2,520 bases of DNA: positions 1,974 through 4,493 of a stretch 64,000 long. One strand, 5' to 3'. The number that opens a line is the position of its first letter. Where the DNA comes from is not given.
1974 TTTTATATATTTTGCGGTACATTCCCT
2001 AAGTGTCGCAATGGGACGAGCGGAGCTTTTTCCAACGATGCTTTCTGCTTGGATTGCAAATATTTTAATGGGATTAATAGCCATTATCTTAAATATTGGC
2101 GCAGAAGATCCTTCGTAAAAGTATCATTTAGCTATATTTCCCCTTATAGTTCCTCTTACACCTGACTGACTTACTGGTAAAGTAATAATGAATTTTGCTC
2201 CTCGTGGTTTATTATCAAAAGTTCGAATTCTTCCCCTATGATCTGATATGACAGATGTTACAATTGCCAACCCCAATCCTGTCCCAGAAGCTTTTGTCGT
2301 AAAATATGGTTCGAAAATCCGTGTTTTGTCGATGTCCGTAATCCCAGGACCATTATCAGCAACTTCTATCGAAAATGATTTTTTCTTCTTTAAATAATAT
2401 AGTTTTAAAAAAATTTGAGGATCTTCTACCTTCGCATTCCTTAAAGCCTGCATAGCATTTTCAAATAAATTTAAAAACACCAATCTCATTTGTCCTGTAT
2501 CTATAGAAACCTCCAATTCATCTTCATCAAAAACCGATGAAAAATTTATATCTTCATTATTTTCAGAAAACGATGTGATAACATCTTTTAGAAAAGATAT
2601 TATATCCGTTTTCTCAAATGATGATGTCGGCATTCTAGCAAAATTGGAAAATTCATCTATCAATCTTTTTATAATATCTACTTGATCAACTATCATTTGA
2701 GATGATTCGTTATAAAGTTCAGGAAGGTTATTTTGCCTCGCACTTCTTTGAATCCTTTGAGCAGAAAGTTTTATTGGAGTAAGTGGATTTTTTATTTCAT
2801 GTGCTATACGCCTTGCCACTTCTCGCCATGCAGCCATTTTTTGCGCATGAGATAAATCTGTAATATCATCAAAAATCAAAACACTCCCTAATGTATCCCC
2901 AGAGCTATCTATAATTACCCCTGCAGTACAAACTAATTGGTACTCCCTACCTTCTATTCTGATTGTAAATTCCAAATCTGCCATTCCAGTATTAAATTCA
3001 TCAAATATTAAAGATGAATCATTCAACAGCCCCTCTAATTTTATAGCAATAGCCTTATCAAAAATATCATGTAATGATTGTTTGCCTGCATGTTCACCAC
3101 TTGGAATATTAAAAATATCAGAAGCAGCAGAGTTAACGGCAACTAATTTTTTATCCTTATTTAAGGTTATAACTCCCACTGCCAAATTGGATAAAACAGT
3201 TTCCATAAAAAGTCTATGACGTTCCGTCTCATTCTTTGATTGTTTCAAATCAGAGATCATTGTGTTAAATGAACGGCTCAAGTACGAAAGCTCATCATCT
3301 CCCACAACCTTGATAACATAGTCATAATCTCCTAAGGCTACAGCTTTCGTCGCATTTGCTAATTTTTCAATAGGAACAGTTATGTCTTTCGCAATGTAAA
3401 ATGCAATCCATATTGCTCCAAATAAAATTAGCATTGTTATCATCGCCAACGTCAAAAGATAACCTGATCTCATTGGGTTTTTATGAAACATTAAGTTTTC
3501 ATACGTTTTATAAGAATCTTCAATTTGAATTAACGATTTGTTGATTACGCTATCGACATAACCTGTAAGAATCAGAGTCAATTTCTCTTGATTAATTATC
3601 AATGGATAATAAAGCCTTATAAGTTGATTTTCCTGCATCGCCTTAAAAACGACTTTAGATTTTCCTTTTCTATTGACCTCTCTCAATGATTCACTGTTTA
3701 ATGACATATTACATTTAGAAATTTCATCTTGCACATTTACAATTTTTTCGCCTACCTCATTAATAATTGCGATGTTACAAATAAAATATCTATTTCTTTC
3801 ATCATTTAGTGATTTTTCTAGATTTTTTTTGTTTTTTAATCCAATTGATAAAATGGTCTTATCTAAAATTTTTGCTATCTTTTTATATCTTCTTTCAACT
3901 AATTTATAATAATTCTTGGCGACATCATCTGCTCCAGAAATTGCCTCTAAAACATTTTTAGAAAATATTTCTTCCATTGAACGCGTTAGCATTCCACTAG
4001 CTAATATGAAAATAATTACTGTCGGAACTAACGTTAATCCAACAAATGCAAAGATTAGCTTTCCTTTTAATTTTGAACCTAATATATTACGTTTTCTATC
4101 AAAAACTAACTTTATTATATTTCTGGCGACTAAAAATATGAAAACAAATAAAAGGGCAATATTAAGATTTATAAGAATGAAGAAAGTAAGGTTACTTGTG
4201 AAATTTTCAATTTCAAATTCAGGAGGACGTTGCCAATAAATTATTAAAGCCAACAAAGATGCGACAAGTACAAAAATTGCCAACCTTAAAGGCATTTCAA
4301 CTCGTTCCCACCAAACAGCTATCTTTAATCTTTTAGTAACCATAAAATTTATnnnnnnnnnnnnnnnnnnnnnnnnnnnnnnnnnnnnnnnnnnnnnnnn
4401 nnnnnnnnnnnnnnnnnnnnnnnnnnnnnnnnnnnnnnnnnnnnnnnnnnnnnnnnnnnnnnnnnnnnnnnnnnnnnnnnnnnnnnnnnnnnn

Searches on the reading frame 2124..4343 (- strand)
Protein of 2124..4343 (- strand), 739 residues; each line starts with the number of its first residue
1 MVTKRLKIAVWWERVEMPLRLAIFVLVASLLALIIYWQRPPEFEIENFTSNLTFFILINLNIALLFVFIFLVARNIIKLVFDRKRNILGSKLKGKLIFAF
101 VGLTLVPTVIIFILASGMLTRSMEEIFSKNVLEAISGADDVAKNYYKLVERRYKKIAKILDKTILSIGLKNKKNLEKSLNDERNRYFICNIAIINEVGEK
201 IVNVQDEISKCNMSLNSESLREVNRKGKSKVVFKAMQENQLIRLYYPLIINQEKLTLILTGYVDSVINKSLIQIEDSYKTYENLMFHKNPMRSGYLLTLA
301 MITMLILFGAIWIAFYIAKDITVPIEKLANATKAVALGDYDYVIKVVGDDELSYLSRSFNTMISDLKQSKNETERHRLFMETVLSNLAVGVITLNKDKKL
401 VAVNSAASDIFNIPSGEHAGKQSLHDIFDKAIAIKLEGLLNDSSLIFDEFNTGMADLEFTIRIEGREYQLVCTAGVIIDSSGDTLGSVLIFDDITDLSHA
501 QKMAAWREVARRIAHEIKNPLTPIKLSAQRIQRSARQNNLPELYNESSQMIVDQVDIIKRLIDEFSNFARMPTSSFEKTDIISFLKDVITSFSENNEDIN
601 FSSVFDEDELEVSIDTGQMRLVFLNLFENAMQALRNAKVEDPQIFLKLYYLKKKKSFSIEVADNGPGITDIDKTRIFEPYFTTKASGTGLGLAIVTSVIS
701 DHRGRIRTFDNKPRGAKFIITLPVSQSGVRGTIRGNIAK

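Call 23: find_encoding_contigs(protein=window:2124-4343:-, flank=1000, max_places=4)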
Protein window:2124-4343:- (739 aa): 1 contig read that carries it; 1 place shown.
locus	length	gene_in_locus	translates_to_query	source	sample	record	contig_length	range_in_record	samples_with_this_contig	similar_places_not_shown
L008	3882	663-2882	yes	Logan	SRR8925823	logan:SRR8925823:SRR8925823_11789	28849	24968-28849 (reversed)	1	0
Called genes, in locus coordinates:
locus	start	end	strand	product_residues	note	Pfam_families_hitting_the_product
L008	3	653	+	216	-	?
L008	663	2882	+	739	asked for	PF00672:HAMP, PF00989:PAS, PF13426:PAS_9 (weak), PF00512:HisKA, PF02518:HATPase_c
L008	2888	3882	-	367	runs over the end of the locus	PF03739:LptF_LptG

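Call 87: list_cluster_members(proteins=[P0307, window:2124-4343:-, window:54683-56200:-, window:56874-57701:-, window:48194-49201:-, window:47226-48188:-, window:43473-45353:-, window:41759-42763:+, window:40810-41685:-, window:45387-46235:-])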
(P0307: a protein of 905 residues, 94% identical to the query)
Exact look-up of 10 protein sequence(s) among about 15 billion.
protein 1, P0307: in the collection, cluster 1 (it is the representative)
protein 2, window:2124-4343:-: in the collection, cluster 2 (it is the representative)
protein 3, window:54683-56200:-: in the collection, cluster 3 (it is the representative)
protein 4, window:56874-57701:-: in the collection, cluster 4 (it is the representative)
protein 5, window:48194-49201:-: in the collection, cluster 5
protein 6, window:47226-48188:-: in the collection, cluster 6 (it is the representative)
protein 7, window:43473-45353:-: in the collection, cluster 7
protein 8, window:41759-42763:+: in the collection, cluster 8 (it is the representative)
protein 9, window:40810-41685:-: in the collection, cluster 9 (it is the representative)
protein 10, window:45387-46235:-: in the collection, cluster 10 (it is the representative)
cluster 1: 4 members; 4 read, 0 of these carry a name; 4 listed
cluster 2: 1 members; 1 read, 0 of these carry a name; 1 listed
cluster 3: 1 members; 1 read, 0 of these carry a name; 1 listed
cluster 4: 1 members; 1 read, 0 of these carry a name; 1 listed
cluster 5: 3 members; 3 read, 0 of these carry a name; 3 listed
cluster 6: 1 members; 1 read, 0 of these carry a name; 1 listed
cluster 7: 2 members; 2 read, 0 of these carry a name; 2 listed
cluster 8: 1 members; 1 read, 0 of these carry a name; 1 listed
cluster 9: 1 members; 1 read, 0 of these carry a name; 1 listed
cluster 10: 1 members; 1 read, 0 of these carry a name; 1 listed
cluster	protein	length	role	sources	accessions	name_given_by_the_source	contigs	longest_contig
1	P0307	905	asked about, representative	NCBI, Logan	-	-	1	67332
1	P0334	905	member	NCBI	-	-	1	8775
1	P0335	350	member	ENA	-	-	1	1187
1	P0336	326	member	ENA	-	-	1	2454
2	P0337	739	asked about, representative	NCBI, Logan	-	-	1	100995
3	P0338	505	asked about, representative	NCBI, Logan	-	-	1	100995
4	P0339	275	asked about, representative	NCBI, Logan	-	-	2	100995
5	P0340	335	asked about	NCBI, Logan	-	-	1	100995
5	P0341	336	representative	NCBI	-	-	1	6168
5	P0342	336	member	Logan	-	-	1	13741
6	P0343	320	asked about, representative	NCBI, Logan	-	-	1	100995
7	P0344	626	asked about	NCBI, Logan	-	-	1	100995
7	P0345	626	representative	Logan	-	-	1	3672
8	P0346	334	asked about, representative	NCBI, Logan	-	-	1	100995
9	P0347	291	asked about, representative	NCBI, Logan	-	-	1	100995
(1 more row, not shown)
